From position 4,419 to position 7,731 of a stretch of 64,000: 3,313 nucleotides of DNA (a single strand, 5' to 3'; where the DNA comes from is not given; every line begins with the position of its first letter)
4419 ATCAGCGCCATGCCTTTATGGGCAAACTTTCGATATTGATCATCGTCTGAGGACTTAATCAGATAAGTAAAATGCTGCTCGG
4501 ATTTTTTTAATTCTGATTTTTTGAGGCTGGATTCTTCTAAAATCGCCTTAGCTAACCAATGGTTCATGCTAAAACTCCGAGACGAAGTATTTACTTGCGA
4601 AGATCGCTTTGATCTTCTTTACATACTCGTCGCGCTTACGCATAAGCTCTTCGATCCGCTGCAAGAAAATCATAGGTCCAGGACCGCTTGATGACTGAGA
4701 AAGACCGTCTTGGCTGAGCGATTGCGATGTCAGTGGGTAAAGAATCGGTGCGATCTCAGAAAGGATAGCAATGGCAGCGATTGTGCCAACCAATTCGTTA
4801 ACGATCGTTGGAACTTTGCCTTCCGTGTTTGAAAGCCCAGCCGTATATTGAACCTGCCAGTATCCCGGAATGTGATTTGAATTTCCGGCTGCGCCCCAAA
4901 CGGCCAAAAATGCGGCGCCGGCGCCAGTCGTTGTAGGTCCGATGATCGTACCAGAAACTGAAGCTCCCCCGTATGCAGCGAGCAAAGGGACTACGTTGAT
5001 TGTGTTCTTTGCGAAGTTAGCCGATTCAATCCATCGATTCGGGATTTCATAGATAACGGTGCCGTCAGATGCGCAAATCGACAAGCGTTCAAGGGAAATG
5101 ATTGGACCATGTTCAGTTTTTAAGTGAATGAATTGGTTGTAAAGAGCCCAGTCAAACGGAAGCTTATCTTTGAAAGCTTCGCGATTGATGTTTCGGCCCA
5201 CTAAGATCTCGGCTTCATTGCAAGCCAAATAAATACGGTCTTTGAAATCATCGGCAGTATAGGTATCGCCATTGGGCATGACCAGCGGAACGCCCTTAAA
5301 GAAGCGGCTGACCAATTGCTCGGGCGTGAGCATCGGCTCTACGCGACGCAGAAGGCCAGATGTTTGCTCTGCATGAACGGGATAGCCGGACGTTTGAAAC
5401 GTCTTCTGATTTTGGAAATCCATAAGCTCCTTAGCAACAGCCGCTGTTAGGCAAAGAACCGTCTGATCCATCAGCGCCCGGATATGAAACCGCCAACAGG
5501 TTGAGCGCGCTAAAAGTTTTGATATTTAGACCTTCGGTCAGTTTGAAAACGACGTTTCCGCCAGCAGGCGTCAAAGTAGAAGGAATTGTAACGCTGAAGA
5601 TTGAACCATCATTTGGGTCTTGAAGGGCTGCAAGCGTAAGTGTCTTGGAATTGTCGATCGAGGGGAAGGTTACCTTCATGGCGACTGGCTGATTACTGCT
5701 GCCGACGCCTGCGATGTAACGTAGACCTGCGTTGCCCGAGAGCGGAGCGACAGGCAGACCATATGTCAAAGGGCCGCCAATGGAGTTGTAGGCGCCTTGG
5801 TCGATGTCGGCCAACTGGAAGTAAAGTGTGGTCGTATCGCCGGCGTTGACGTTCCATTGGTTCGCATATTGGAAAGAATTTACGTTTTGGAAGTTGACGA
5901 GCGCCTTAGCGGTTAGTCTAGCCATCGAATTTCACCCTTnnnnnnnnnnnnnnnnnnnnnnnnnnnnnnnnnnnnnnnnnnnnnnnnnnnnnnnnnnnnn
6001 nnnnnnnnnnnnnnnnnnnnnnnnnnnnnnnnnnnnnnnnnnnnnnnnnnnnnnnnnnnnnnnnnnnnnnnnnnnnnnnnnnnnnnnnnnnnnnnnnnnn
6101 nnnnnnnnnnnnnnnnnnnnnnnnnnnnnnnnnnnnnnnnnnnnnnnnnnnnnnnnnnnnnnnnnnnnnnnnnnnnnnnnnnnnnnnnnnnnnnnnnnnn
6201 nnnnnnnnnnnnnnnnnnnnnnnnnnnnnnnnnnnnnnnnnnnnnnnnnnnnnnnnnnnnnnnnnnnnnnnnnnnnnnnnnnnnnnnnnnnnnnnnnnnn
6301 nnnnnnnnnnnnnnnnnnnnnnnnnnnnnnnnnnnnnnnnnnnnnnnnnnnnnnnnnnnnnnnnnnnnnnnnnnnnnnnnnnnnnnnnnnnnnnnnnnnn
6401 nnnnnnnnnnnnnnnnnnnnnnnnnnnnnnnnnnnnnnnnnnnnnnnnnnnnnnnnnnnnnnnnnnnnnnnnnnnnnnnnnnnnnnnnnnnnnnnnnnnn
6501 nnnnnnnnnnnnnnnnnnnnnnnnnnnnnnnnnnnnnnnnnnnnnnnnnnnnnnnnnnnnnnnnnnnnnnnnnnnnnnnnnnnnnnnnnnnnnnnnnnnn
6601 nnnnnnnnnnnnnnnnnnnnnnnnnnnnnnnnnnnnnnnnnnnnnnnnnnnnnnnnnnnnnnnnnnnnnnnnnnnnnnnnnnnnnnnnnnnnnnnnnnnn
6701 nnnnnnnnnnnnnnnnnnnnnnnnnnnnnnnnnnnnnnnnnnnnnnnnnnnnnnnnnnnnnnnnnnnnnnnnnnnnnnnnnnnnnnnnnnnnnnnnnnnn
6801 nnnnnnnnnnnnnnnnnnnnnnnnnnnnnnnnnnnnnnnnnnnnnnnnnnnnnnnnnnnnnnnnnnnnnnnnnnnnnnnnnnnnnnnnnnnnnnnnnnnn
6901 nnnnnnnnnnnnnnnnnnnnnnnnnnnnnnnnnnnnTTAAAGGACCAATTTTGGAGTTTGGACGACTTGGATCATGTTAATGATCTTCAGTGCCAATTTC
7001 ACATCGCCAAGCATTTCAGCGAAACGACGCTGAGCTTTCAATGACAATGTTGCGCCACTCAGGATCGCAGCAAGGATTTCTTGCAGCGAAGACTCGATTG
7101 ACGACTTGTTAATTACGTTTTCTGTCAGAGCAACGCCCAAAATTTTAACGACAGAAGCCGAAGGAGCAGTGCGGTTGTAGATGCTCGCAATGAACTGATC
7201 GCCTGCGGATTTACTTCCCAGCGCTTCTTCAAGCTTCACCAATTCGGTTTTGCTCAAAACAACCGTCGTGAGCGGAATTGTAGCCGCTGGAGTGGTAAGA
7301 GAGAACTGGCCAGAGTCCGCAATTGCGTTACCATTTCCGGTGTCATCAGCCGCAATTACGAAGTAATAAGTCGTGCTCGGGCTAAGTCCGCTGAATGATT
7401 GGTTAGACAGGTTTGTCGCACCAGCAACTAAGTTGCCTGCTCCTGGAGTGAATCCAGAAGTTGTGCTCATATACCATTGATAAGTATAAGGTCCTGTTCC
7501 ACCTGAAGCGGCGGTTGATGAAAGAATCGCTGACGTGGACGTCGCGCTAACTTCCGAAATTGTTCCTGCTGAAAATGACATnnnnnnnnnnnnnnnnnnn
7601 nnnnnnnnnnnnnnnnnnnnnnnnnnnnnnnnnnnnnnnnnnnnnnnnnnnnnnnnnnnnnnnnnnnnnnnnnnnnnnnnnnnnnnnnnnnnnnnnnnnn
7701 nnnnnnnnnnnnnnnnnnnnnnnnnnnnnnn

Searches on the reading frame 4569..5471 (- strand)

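Call 5: search_protein_families(library=pfam, proteins=[window:4569-5471:-], max_evalue=0.1)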
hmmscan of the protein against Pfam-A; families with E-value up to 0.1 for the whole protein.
window:4569-5471:- (300 aa): 0 families

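Call 6: search_protein_families(library=phrogs, proteins=[window:4569-5471:-], max_evalue=0.01)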
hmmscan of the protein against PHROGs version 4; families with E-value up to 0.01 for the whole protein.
window:4569-5471:- (300 aa): 1 family
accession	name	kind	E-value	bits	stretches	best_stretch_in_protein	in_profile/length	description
phrog_772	-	tail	1.8e-14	54.9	1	44-260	39-263/305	tail fiber protein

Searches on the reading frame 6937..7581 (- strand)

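Call 55: search_protein_families(library=phrogs, proteins=[window:6937-7581:-], max_evalue=0.01)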
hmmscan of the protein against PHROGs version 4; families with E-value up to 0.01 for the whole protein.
window:6937-7581:- (214 aa): 3 families
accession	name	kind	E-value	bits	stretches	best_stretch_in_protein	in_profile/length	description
phrog_2973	-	head and packaging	0.0029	18.1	1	10-101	117-197/310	Hoc-like head decoration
phrog_4069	-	head and packaging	0.0039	18.2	0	2-90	33-110/116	Hoc-like head decoration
phrog_25852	-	head and packaging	0.0055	16.4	1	13-105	418-504/532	virion structural protein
